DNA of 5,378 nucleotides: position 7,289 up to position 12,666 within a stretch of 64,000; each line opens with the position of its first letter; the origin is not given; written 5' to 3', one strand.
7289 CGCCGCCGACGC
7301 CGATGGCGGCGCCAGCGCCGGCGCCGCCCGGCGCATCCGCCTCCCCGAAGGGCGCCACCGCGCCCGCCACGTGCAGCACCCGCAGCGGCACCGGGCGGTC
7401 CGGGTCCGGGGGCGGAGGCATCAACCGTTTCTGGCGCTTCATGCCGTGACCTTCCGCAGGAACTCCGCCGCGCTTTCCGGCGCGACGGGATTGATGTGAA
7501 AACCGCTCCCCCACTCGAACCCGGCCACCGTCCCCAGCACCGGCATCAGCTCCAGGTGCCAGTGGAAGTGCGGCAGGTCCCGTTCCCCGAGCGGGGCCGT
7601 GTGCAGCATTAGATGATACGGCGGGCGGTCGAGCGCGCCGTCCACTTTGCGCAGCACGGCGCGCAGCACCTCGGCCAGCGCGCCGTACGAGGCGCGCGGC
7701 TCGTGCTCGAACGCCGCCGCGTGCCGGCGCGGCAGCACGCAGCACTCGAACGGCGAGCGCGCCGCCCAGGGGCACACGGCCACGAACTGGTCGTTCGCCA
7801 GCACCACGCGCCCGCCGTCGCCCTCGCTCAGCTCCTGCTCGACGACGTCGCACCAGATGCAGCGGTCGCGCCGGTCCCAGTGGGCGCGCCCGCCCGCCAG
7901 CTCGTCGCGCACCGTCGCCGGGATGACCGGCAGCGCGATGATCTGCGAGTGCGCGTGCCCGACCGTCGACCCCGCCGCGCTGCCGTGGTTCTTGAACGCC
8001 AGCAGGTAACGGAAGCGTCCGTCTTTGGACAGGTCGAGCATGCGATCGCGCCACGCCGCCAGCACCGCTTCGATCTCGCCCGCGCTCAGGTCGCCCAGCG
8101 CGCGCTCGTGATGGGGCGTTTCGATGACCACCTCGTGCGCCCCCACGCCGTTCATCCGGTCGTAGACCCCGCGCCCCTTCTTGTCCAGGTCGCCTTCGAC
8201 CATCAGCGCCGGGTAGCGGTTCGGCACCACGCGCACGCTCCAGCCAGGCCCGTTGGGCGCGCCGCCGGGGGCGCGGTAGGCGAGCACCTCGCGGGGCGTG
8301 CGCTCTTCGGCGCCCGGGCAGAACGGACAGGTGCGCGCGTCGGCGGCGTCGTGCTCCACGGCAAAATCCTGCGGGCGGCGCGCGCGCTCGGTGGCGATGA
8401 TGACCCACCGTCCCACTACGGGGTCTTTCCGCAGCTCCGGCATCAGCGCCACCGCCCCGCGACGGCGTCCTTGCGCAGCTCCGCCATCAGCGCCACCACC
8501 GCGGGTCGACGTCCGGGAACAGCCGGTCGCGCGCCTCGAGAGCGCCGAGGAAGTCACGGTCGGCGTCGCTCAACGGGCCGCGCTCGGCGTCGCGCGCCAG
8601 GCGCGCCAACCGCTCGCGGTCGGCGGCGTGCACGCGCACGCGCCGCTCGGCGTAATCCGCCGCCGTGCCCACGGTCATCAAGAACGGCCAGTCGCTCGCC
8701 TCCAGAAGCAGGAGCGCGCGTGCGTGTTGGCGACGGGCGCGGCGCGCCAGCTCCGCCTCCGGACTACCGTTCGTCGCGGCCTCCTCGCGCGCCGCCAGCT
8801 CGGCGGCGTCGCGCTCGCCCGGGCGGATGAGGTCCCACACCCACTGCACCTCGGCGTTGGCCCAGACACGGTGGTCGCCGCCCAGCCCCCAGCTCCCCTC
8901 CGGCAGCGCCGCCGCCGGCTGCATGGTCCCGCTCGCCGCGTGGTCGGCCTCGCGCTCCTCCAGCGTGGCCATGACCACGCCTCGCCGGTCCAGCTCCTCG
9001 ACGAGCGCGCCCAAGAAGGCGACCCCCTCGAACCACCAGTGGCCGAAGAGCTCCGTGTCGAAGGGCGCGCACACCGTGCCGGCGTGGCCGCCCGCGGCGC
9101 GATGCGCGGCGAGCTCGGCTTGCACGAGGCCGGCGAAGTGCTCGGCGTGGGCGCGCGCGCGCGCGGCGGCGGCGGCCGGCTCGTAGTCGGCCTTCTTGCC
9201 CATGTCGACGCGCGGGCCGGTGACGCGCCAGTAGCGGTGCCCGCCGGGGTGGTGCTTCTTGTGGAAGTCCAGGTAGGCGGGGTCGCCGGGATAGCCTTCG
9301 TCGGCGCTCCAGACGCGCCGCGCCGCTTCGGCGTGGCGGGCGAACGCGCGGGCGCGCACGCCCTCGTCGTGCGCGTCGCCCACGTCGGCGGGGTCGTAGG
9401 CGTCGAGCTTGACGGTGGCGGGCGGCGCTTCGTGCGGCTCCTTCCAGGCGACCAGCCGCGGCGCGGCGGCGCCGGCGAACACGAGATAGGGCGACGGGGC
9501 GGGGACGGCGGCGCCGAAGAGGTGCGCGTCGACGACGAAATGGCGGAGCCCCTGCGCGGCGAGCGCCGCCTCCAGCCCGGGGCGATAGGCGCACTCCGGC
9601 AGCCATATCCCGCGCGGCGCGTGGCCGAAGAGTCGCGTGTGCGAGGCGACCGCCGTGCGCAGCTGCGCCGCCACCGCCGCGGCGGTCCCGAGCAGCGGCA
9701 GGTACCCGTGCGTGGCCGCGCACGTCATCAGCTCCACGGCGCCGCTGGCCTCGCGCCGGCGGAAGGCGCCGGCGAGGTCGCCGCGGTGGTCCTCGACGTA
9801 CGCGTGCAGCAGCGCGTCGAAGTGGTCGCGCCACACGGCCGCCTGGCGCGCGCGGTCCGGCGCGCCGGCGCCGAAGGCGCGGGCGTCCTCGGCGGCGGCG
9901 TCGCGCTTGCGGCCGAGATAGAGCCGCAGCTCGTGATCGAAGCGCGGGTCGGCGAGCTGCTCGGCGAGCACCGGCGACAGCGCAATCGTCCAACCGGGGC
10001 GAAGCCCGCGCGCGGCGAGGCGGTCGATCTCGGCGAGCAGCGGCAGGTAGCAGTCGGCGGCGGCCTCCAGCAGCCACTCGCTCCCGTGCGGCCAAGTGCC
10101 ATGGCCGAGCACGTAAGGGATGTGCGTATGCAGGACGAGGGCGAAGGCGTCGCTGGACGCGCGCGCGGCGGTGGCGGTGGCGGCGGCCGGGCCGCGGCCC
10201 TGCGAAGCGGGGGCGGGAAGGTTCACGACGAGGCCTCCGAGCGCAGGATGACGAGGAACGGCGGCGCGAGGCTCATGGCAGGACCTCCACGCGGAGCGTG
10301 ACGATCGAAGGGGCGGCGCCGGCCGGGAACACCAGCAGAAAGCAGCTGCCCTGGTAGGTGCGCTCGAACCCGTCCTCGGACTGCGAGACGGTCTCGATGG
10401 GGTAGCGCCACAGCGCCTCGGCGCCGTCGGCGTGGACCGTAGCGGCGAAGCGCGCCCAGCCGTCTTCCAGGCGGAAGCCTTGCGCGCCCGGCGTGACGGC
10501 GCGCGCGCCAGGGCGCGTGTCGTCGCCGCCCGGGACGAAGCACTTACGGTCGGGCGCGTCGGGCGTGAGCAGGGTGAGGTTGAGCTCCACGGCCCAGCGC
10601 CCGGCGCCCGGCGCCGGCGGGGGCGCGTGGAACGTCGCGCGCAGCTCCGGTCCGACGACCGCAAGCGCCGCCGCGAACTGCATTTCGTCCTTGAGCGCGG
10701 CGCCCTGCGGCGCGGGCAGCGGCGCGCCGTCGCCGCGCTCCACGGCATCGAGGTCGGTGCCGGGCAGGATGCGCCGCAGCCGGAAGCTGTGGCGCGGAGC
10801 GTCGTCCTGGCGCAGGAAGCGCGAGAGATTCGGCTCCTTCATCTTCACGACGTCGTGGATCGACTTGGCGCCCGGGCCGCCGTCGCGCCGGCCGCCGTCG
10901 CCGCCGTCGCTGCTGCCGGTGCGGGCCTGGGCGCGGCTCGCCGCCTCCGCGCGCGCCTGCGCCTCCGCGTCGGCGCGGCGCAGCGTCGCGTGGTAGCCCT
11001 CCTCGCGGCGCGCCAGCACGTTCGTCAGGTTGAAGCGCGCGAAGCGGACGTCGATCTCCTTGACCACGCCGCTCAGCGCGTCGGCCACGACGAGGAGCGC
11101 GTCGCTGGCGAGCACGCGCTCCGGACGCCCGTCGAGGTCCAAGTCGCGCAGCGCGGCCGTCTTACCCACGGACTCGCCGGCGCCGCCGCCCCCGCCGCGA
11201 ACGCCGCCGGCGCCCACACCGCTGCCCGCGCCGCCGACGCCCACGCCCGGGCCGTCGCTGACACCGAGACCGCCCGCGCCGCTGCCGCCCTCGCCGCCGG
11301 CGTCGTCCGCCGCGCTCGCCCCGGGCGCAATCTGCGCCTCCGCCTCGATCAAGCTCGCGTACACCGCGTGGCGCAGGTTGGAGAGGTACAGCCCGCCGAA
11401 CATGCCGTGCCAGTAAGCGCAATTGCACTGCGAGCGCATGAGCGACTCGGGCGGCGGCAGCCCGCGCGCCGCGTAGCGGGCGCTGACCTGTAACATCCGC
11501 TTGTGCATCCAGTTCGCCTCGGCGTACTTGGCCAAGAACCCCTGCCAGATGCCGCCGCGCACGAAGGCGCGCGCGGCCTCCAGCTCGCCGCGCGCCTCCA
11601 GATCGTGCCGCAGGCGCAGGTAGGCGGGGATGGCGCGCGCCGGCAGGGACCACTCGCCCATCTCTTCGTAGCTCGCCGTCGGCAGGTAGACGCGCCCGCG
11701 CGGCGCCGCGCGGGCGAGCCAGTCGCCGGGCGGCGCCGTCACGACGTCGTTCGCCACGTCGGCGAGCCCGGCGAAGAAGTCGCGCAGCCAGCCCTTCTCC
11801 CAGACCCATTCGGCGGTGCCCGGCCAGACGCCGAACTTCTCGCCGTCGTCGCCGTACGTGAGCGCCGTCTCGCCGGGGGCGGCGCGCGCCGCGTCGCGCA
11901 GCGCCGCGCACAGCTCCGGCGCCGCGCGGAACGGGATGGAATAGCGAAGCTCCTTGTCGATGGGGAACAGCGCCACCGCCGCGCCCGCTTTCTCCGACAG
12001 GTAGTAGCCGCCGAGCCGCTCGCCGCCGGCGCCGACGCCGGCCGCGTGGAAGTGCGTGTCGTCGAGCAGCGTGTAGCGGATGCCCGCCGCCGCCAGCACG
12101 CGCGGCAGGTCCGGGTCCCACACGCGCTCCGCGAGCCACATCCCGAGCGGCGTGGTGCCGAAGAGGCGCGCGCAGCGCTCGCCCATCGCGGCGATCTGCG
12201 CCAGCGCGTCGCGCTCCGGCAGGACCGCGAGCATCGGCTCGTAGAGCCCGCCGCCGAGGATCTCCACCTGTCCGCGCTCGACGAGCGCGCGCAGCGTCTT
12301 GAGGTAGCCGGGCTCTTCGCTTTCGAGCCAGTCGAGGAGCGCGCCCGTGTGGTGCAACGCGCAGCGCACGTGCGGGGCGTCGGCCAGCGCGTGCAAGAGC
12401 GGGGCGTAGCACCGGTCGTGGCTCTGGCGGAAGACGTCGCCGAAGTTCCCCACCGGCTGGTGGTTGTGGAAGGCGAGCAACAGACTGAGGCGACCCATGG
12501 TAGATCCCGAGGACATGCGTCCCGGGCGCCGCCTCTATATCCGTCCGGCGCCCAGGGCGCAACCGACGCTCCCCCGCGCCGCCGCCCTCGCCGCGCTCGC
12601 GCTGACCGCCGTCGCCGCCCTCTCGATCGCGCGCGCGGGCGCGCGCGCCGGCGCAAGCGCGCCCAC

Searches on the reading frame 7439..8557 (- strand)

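Call 62: search_protein_families(library=pfam, proteins=[window:7439-8557:-], max_evalue=0.0001)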
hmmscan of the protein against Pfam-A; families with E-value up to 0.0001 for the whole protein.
window:7439-8557:- (372 aa): 5 families
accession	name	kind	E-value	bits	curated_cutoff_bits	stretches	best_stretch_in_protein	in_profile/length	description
PF01087.27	GalP_UDP_transf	-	3.4e-18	67.2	22.1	1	40-213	12-184/184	Galactose-1-phosphate uridyl transferase, N-terminal domain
PF02744.22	GalP_UDP_tr_C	-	5.8e-09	36.3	29.2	1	234-337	16-119/165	Galactose-1-phosphate uridyl transferase, C-terminal domain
PF16285.10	DUF4931_N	-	9e-09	35.9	24.1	1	142-209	54-121/124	Domain of unknown function (DUF4931) N-terminal domain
PF01230.28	HIT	-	7.3e-07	30.2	21.5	0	250-335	7-92/98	HIT domain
PF16268.10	DUF4921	-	4.2e-05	23.1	28.5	0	152-362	190-388/425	Domain of unknown function (DUF4921)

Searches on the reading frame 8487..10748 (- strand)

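Call 62: search_protein_families(library=pfam, proteins=[window:8487-10748:-], max_evalue=0.0001)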
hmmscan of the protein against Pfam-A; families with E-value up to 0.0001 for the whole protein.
window:8487-10748:- (753 aa): 2 families
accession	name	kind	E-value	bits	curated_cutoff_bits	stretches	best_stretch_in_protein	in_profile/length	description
PF03065.20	Glyco_hydro_57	-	2e-24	86.9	21.2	1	203-423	1-186/291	Glycosyl hydrolase family 57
PF09210.16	BE_C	-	1.2e-19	71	25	1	656-752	11-101/101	1,4-alpha-glucan branching enzyme, C-terminal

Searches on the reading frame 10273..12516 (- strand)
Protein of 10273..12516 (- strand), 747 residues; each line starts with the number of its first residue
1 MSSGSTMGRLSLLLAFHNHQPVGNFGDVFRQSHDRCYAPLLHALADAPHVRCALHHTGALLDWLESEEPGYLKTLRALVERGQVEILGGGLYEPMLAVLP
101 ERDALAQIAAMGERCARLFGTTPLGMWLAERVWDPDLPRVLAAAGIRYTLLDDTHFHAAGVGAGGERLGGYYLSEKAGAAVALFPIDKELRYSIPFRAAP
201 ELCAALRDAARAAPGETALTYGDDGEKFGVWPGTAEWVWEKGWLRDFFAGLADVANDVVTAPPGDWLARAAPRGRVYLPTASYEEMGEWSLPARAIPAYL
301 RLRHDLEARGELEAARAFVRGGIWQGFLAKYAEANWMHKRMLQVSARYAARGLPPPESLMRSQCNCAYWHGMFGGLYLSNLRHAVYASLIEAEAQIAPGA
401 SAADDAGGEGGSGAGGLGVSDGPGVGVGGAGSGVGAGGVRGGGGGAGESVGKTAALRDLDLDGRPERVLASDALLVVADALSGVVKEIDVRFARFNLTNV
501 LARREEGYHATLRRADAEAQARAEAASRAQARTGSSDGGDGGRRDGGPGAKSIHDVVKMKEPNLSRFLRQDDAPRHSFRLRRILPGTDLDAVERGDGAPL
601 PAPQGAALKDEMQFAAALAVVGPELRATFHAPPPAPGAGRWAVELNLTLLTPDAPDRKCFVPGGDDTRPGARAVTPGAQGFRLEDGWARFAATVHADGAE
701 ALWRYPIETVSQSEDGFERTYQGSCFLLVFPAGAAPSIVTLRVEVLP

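Call 62: search_protein_families(library=pfam, proteins=[window:10273-12516:-], max_evalue=0.0001)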
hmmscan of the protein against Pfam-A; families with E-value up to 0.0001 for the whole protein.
window:10273-12516:- (747 aa): 3 families
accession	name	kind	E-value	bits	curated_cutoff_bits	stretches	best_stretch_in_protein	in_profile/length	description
PF03065.20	Glyco_hydro_57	-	3.6e-39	135.2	21.2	1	15-252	3-268/291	Glycosyl hydrolase family 57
PF09095.17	AmyA-gluTrfs_C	-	1e-32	114.3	22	2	637-732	176-272/284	Alpha-amylase/4-alpha-glucanotransferase, C-terminal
PF09094.16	AmyA-A_glucT_m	-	3.4e-28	98.3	27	1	322-394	1-78/80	Alpha-amylase/4-alpha-glucanotransferase, middle domain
